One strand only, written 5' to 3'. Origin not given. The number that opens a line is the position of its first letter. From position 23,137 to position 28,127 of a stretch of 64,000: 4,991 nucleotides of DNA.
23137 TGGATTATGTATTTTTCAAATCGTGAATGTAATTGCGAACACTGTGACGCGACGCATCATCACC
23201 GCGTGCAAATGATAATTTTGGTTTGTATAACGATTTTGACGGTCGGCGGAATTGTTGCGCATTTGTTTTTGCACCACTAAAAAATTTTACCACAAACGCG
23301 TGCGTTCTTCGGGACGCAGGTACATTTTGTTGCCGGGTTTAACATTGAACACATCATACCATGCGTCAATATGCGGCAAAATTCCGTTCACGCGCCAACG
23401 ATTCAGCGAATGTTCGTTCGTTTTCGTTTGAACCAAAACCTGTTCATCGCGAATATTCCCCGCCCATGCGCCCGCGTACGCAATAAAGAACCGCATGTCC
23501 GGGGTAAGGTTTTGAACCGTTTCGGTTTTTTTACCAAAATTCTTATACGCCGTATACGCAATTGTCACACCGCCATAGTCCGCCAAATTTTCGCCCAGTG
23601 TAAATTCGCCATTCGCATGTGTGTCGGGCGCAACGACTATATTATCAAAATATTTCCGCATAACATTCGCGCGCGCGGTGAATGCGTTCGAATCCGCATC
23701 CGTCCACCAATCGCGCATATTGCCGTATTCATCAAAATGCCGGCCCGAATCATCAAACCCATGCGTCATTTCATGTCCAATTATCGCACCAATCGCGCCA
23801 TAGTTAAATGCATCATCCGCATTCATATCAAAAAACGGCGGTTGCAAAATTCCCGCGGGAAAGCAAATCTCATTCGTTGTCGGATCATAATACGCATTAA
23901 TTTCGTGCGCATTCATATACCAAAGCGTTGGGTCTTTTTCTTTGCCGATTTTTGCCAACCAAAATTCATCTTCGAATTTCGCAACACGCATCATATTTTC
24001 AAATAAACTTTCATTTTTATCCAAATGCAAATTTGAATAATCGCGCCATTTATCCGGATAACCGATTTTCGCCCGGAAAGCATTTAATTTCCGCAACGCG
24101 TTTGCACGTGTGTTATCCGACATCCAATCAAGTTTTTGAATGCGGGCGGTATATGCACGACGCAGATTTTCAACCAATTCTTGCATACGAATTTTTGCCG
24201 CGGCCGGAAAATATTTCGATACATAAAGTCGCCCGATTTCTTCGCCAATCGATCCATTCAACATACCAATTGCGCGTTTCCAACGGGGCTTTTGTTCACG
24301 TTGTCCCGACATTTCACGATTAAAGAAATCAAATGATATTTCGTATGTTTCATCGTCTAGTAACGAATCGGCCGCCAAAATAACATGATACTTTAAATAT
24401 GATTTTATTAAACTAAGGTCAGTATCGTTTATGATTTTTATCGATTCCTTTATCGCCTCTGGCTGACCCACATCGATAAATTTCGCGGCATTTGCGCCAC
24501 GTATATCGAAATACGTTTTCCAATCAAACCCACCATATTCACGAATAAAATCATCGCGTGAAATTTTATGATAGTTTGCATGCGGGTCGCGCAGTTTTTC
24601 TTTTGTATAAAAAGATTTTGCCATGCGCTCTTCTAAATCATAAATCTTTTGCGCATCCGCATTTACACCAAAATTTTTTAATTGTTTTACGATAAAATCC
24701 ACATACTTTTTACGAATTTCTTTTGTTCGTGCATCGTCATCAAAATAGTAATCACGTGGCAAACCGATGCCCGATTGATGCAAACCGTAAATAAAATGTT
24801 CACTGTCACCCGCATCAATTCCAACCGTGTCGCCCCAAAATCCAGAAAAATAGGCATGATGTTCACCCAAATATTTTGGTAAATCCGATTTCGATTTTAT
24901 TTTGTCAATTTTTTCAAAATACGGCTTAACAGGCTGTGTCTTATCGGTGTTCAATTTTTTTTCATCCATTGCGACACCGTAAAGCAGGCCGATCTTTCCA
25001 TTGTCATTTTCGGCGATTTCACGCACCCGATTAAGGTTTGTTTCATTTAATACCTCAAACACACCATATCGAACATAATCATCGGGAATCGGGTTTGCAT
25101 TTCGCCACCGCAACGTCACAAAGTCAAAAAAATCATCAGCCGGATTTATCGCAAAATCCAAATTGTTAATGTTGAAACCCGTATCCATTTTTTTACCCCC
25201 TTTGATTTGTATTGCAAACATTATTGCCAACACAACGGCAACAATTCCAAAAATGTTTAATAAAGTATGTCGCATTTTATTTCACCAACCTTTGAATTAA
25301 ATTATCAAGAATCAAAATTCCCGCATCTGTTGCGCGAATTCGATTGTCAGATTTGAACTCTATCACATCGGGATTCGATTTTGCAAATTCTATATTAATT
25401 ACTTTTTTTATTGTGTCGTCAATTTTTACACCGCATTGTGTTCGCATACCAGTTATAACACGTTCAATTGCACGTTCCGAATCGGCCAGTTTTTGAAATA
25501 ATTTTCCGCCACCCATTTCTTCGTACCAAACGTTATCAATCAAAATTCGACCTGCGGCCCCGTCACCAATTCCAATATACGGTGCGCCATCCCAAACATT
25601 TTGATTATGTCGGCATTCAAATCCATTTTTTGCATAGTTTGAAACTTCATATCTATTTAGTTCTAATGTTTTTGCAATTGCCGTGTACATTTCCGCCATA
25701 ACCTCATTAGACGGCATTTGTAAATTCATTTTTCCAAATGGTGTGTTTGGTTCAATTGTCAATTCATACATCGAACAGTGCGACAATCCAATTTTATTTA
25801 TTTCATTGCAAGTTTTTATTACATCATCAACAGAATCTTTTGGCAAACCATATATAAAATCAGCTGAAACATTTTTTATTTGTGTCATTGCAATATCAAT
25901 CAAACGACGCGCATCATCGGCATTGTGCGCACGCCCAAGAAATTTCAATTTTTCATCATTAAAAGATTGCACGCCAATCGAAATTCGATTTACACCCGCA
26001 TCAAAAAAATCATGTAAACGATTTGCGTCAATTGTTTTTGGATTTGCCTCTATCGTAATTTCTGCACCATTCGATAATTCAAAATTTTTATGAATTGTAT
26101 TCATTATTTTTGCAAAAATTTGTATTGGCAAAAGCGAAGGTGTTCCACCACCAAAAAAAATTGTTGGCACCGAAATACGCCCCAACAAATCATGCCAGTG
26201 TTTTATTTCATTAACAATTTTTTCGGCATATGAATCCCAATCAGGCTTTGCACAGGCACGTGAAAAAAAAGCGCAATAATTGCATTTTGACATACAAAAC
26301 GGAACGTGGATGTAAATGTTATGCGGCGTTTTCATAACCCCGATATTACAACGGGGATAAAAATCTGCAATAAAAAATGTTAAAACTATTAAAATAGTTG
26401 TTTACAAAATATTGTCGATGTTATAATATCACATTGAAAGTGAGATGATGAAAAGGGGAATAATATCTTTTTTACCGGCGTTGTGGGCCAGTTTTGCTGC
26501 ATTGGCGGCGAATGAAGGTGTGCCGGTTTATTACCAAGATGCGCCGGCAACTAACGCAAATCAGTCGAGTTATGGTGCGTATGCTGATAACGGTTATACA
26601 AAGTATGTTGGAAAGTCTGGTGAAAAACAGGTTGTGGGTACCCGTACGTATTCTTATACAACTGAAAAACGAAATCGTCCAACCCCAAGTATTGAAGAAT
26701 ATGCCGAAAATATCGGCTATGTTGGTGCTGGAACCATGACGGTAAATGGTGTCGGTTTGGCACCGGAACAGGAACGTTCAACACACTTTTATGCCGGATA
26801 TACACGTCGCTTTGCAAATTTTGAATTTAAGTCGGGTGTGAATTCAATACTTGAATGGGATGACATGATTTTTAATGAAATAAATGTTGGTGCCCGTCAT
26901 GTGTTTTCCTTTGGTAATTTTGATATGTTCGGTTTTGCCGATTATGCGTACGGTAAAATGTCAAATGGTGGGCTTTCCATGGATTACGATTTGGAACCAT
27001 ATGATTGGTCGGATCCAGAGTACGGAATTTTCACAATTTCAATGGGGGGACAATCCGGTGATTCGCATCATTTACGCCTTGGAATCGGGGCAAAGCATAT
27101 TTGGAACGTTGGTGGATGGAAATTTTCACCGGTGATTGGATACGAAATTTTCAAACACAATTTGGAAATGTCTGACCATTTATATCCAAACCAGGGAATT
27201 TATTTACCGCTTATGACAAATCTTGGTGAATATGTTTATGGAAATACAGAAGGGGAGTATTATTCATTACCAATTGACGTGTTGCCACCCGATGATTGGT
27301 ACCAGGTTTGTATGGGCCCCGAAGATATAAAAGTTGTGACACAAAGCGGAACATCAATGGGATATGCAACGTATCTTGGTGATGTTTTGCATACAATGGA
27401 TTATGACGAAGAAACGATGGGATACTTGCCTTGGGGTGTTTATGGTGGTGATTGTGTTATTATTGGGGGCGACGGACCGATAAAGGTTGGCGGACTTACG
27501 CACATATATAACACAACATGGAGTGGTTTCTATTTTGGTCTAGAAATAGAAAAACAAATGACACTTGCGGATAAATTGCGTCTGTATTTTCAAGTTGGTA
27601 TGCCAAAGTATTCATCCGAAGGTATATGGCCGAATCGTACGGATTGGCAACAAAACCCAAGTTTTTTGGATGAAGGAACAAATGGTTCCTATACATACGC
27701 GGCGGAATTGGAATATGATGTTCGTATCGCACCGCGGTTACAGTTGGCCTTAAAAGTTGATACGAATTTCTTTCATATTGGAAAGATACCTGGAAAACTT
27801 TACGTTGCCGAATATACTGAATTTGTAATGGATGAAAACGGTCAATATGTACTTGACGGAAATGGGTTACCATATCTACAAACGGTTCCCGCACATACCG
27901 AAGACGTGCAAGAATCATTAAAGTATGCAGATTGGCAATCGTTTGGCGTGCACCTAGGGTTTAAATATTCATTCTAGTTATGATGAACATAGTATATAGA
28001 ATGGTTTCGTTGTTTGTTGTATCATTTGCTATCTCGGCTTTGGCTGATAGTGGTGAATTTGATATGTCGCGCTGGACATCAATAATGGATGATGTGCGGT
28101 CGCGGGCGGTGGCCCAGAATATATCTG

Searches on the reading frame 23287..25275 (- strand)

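Call 56: search_protein_families(library=pfam, proteins=[window:23287-25275:-], max_evalue=0.00001)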
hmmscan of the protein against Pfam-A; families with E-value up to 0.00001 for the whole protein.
window:23287-25275:- (662 aa): 2 families
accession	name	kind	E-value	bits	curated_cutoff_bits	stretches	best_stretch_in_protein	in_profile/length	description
PF05649.18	Peptidase_M13_N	-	1.8e-97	327.6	32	1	45-407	1-381/381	Peptidase family M13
PF01431.27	Peptidase_M13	-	2.2e-67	227.1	24.5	1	460-658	1-204/205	Peptidase family M13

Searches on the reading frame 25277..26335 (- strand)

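Call 56: search_protein_families(library=pfam, proteins=[window:25277-26335:-], max_evalue=0.00001)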
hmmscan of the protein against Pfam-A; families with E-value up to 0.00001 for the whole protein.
window:25277-26335:- (352 aa): 1 family
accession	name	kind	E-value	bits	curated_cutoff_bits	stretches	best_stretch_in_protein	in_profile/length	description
PF04055.27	Radical_SAM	-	3.9e-26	92.6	29.5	1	8-178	1-165/166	Radical SAM superfamily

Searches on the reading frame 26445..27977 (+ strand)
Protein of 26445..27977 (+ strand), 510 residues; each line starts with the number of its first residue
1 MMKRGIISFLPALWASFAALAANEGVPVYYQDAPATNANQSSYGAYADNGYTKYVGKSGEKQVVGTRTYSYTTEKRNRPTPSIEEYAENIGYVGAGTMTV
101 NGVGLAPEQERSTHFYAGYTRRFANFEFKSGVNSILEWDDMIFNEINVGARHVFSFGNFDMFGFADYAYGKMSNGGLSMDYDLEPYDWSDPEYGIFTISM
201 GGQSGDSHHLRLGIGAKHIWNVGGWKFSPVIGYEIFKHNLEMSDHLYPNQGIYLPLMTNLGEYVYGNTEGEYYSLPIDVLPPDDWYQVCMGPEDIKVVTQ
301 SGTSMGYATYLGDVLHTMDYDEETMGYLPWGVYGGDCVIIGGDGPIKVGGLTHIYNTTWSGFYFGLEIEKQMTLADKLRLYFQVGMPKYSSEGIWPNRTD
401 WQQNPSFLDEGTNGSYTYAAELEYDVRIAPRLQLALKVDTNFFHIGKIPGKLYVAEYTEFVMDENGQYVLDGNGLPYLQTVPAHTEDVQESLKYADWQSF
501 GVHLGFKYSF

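Call 56: search_protein_families(library=pfam, proteins=[window:26445-27977:+], max_evalue=0.00001)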
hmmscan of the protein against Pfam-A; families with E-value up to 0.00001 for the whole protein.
window:26445-27977:+ (510 aa): 1 family
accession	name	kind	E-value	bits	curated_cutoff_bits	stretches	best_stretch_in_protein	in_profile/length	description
PF17251.8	Pom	-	1.2e-10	41.7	22.4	1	345-510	147-285/285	Protochlamydia outer membrane protein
